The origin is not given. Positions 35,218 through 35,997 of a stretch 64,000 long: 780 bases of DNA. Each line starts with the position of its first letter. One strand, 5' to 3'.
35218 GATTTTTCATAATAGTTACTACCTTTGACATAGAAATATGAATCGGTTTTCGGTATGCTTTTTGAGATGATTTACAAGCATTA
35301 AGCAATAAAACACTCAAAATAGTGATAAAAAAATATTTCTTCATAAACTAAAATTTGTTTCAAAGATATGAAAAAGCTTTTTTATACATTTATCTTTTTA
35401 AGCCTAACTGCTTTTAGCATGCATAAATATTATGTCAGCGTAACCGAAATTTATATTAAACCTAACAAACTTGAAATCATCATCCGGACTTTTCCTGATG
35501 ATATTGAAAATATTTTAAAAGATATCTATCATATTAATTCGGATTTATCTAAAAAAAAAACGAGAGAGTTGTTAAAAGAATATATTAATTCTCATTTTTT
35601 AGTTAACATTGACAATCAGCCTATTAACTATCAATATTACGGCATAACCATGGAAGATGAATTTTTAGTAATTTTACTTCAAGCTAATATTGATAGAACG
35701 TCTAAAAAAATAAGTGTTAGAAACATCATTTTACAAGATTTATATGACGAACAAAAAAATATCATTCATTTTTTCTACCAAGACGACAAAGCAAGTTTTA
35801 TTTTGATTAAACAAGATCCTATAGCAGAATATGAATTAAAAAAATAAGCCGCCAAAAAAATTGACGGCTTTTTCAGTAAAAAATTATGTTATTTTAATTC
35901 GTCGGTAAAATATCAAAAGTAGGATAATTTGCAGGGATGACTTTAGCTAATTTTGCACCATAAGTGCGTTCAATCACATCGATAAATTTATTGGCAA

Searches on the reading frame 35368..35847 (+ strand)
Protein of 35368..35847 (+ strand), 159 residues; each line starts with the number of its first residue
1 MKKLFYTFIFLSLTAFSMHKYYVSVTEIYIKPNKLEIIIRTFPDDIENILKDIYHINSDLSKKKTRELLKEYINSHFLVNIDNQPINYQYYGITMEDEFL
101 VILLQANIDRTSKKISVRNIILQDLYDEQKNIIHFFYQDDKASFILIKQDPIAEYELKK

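Call 27: search_protein_families(library=pfam, proteins=[window:35368-35847:+], max_evalue=0.0001)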
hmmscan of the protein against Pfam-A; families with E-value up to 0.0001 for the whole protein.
window:35368-35847:+ (159 aa): 1 family
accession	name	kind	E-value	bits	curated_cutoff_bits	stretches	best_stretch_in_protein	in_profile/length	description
PF20420.3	DUF6702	-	1.5e-29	103.2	24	1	15-146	3-140/141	Domain of unknown function (DUF6702)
